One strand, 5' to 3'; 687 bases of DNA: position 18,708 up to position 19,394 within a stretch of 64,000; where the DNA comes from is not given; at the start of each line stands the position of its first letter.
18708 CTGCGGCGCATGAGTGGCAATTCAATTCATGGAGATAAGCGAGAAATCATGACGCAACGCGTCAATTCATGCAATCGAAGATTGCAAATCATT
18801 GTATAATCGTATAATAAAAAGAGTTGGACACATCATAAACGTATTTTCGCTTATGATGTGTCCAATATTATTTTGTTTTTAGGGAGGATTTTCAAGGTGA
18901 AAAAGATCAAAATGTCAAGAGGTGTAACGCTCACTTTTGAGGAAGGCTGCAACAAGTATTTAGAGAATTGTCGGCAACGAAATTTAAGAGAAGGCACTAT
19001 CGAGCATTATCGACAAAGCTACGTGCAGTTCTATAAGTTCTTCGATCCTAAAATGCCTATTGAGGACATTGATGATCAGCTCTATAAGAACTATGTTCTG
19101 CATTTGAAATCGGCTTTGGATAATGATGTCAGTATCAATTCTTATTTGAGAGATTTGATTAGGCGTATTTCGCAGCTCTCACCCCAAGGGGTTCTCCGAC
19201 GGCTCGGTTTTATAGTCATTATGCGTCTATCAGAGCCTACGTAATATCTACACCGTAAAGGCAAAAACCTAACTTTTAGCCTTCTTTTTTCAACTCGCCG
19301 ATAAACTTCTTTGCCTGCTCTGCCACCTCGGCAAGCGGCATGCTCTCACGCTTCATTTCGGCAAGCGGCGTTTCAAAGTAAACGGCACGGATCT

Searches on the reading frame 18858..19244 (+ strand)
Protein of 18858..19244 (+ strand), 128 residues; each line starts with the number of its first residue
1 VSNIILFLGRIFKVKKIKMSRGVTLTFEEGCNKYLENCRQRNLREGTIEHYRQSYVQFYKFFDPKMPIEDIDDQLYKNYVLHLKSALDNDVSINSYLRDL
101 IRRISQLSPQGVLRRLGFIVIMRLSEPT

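Call 19: search_protein_families(library=pfam, proteins=[window:18858-19244:+], max_evalue=0.01)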
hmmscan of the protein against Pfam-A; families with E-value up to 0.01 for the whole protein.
window:18858-19244:+ (128 aa): 4 families
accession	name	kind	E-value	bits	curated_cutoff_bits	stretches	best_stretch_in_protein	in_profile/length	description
PF13102.12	Phage_int_SAM_5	-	3.2e-07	31.1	22.3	1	28-100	3-75/98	Phage integrase SAM-like domain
PF13495.12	Phage_int_SAM_4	-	0.00057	20.7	27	1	32-85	3-55/85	Phage integrase, N-terminal SAM-like domain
PF14659.12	Phage_int_SAM_3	-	0.0016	19.1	22.6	1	26-80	1-54/58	Phage integrase, N-terminal SAM-like domain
PF02899.23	Phage_int_SAM_1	-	0.0026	18.4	22.3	1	34-97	4-72/83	Phage integrase, N-terminal SAM-like domain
